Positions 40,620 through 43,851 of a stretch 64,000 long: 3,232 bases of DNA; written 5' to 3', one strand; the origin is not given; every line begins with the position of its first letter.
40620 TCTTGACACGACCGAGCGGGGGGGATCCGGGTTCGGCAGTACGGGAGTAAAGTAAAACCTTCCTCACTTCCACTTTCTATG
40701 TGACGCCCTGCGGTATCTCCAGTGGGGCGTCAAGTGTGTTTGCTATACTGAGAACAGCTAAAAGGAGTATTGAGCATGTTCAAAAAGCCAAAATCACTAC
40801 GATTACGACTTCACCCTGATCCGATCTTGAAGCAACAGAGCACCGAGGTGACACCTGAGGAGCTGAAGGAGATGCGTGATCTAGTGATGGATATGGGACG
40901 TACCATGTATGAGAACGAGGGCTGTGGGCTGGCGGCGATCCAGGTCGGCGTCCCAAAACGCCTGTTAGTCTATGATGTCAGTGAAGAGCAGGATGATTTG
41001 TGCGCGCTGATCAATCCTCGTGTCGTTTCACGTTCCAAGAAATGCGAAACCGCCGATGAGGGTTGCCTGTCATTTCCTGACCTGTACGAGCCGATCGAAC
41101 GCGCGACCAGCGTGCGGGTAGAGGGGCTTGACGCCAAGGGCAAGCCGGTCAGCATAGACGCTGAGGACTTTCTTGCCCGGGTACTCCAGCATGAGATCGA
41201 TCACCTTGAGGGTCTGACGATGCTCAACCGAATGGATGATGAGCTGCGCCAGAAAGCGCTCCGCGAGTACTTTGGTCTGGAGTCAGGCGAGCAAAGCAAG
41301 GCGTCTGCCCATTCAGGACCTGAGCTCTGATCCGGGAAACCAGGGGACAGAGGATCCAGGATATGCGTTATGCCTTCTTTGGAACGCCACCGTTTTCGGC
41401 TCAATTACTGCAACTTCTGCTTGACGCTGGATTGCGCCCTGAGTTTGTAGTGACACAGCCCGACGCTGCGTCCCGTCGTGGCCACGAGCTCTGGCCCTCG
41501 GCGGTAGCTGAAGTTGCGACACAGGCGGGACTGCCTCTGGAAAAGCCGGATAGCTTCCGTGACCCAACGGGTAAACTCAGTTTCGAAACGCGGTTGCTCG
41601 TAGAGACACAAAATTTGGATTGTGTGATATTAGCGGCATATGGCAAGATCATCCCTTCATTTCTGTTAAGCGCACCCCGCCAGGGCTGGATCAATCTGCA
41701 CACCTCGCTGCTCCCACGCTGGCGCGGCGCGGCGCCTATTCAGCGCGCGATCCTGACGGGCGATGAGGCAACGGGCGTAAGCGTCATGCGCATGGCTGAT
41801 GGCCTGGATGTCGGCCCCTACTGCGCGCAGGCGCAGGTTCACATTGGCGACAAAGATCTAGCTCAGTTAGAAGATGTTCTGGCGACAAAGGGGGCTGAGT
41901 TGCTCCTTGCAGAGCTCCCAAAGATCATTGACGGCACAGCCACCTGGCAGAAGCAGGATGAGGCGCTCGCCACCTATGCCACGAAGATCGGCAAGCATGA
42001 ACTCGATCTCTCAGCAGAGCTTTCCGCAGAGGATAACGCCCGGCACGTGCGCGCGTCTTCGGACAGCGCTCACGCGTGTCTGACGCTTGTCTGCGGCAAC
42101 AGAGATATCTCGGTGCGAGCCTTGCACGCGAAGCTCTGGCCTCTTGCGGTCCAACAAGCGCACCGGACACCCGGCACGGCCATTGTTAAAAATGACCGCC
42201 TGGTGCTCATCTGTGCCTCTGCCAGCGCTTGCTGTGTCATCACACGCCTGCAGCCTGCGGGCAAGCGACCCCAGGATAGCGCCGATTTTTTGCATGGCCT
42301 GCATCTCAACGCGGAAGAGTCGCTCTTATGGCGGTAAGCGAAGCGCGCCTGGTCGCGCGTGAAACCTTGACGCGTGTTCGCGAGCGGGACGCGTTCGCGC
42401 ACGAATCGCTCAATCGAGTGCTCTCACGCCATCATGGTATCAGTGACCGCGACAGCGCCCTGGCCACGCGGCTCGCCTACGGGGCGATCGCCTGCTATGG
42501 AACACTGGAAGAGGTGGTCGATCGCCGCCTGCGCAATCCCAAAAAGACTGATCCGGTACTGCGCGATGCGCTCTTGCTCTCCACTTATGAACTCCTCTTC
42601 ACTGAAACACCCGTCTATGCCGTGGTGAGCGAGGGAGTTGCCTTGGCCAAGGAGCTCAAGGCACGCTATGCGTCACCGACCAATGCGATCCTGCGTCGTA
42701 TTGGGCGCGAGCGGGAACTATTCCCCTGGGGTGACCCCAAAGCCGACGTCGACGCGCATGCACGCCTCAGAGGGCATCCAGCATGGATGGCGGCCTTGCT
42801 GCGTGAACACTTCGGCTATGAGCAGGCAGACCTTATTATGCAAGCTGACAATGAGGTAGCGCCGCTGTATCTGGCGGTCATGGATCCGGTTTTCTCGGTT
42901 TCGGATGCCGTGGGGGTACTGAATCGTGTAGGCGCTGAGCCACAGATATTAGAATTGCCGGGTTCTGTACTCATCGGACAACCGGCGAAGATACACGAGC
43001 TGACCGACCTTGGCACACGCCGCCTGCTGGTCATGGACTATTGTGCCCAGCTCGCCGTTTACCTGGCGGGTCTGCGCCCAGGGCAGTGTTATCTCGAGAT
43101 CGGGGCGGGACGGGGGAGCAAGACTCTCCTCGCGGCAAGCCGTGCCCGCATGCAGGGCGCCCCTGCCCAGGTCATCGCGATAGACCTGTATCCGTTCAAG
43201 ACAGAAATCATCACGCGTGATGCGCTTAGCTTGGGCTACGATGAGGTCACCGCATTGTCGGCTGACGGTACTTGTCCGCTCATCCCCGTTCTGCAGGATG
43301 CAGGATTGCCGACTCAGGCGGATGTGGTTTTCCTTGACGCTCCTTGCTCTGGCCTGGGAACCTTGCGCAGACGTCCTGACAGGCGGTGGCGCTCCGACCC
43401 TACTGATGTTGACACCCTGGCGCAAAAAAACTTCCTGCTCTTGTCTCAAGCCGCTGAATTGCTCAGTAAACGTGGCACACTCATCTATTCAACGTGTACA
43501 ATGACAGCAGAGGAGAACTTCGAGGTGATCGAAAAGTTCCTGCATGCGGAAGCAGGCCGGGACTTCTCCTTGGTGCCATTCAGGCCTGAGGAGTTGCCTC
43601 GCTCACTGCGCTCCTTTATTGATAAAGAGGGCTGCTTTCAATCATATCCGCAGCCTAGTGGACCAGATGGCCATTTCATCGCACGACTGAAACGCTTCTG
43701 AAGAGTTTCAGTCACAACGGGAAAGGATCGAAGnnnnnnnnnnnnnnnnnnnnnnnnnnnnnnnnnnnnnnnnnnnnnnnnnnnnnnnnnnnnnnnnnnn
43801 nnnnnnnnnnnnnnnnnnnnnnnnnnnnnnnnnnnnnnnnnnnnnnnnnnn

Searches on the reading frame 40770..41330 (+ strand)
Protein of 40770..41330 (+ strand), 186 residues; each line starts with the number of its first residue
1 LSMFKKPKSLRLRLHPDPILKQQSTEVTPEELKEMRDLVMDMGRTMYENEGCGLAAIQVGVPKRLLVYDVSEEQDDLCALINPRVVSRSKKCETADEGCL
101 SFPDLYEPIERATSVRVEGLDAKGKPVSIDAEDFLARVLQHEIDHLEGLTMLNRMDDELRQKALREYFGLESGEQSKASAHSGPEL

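Call 22: search_protein_families(library=pfam, proteins=[window:40770-41330:+], max_evalue=0.0001)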
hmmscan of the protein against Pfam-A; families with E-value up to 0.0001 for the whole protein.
window:40770-41330:+ (186 aa): 1 family
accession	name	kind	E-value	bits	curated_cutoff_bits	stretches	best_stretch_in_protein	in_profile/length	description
PF01327.26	Pep_deformylase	-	1e-48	165.3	22.8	1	13-158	5-153/156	Polypeptide deformylase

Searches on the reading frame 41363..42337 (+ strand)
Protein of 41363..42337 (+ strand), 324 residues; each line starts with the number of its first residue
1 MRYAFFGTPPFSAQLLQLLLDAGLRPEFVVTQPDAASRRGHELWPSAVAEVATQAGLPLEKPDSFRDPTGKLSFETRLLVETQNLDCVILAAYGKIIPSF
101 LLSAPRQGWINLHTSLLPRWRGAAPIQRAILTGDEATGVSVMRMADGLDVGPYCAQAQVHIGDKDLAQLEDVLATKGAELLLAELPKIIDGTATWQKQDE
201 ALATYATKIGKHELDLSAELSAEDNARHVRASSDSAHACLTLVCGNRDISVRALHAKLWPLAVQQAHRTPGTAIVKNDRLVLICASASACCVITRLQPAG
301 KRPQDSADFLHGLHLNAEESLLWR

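Call 22: search_protein_families(library=pfam, proteins=[window:41363-42337:+], max_evalue=0.0001)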
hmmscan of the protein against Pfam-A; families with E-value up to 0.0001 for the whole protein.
window:41363-42337:+ (324 aa): 2 families
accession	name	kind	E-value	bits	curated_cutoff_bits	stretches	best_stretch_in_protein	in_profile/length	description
PF00551.24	Formyl_trans_N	-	4.7e-32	111.6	26.1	1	1-182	1-178/181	Formyl transferase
PF02911.23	Formyl_trans_C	-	1.2e-05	25.9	21.1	1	208-312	1-98/100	Formyl transferase, C-terminal domain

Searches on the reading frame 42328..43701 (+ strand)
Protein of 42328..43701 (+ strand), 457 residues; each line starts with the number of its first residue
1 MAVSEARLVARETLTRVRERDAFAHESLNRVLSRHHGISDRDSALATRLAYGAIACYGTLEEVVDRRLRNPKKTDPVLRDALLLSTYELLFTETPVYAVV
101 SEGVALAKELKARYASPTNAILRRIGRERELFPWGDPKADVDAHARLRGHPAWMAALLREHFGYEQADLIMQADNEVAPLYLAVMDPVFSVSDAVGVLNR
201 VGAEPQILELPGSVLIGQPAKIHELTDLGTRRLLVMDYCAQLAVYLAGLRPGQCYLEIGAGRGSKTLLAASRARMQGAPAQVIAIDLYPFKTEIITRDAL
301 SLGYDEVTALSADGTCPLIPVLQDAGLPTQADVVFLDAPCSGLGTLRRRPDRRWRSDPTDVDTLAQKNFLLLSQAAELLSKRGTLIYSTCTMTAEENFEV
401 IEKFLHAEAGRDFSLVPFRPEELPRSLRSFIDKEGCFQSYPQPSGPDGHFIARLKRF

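Call 22: search_protein_families(library=pfam, proteins=[window:42328-43701:+], max_evalue=0.0001)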
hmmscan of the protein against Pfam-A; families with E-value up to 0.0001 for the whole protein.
window:42328-43701:+ (457 aa): 3 families
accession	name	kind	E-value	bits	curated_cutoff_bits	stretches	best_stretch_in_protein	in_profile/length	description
PF01189.24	Methyltr_RsmB-F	-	4.2e-32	111.9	27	1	249-455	6-199/199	16S rRNA methyltransferase RsmB/F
PF01029.23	NusB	-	3.3e-20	73.3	23.1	1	5-126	2-132/133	NusB family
PF22458.1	RsmF-B_ferredox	-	9e-05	23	27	0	150-220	1-71/74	Methyltr_RsmF/B-like, ferredoxin-like domain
